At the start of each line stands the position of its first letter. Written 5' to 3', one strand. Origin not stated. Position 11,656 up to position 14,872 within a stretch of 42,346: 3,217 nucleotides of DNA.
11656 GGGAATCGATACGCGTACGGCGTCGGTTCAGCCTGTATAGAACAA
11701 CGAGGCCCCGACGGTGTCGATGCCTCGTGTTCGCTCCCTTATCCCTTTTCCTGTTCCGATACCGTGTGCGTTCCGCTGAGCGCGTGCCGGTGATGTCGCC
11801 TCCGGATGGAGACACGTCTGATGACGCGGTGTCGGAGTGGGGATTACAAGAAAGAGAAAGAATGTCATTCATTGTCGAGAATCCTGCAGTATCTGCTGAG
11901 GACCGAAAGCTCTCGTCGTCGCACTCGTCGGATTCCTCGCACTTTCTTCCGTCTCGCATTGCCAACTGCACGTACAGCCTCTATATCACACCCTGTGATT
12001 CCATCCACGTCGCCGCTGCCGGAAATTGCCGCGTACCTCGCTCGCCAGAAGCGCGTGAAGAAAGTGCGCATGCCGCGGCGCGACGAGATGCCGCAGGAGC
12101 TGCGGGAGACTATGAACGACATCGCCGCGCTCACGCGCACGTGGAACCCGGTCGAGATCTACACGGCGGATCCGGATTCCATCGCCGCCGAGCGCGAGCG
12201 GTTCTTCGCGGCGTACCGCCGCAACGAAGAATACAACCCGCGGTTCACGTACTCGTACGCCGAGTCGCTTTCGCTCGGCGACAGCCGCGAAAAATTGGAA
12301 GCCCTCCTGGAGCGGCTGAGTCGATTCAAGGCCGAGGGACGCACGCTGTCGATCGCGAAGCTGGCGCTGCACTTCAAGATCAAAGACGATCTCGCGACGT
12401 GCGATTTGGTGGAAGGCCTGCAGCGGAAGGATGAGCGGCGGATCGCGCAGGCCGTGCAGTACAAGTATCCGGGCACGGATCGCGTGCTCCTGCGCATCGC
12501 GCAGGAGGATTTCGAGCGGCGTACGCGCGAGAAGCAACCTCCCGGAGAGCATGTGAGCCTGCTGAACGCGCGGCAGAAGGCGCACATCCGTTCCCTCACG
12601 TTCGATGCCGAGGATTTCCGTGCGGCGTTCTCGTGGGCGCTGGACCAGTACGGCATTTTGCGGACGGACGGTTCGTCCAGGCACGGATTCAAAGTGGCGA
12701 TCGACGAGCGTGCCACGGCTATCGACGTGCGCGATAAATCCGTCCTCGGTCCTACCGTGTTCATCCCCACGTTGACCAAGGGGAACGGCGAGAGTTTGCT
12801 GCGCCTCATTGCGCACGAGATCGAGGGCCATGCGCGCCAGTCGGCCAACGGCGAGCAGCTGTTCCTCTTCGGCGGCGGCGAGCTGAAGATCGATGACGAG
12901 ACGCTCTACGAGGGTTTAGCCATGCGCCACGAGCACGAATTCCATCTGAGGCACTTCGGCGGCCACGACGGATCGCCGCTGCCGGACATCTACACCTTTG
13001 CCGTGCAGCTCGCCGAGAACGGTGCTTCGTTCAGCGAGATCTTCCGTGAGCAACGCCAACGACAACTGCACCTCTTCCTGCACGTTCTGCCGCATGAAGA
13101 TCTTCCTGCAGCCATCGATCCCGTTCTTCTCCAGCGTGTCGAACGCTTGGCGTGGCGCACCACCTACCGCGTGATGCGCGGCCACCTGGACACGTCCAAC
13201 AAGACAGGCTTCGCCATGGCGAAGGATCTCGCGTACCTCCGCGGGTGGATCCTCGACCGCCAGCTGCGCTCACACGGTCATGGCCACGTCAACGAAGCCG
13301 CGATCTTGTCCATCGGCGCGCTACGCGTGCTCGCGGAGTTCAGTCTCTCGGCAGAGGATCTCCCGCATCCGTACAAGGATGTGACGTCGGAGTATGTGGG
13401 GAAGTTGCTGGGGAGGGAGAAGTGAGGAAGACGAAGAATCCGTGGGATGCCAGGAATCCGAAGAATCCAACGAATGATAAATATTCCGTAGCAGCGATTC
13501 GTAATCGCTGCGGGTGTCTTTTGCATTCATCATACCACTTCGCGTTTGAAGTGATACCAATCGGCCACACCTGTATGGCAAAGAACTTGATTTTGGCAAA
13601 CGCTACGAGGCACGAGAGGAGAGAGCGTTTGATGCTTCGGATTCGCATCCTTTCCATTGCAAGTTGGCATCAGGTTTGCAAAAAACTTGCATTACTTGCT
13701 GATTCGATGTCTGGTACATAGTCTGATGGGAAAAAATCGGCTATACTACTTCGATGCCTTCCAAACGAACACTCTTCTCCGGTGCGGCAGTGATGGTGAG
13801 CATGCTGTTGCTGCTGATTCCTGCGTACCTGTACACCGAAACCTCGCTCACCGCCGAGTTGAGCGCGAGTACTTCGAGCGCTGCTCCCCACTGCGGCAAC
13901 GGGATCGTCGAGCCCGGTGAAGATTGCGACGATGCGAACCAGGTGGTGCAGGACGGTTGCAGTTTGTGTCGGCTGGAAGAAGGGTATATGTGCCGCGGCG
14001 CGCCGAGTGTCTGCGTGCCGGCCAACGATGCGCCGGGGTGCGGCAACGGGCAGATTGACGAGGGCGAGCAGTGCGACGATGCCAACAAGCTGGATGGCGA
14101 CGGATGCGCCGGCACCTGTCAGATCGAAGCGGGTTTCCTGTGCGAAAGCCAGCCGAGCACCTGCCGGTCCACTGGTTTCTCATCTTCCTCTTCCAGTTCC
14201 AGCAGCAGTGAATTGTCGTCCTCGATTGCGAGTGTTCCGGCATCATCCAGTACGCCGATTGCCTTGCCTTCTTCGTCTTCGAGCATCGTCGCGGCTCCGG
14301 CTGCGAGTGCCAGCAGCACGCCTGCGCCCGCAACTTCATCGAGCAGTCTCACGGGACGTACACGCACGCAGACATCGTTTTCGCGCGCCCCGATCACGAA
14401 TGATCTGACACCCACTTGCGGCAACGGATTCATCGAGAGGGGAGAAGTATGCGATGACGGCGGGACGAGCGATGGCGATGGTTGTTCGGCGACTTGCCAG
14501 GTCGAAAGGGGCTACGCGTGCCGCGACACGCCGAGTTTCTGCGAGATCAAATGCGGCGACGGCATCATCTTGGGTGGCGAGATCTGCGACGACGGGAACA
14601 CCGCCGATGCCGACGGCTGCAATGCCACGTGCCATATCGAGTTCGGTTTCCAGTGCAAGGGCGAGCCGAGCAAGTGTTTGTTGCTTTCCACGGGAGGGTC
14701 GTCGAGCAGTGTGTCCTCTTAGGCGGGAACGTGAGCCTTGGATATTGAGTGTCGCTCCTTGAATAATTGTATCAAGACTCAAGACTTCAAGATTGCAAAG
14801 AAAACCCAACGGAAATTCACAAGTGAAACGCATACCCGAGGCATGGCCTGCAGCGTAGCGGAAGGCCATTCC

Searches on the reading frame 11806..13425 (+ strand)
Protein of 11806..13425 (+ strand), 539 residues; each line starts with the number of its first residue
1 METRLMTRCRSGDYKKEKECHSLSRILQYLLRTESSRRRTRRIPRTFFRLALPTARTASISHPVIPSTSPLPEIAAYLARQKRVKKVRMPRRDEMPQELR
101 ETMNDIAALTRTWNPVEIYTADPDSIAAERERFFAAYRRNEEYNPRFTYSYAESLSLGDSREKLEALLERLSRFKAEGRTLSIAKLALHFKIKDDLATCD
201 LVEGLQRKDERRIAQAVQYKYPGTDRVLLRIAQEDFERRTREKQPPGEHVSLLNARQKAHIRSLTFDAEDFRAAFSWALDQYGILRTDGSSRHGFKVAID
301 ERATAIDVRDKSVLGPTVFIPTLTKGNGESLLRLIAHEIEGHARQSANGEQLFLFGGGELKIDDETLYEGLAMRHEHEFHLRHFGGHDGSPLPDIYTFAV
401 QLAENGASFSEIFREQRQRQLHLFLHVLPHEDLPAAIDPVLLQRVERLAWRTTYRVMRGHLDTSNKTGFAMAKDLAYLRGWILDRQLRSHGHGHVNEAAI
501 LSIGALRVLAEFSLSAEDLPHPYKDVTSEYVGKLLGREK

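Call 53: search_protein_families(library=pfam, proteins=[window:11806-13425:+], max_evalue=0.001)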
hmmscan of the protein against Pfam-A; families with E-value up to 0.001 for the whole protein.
window:11806-13425:+ (539 aa): 1 family
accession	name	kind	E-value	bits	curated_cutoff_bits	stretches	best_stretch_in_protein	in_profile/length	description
PF08014.17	MATCAP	-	3e-06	26.9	27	0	447-504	263-318/365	Microtubule-associated tyrosine carboxypeptidase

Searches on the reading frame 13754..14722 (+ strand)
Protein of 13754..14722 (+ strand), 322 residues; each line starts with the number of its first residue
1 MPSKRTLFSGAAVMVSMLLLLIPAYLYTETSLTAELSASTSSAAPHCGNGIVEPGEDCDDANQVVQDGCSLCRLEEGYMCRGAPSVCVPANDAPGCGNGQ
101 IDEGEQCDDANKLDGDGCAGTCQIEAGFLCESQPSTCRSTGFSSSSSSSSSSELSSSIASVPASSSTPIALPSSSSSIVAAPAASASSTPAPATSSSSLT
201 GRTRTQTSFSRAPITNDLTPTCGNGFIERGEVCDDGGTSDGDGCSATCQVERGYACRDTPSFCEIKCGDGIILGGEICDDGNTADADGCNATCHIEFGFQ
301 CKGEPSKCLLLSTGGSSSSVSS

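Call 41: search_protein_families(library=pfam, proteins=[window:13754-14722:+], max_evalue=0.001)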
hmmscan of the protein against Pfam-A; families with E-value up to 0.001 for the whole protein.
window:13754-14722:+ (322 aa): 1 family
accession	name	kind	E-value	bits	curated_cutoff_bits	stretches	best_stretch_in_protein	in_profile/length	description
PF13948.11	DUF4215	-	5.4e-27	94.3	27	4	253-293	7-46/47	Domain of unknown function (DUF4215)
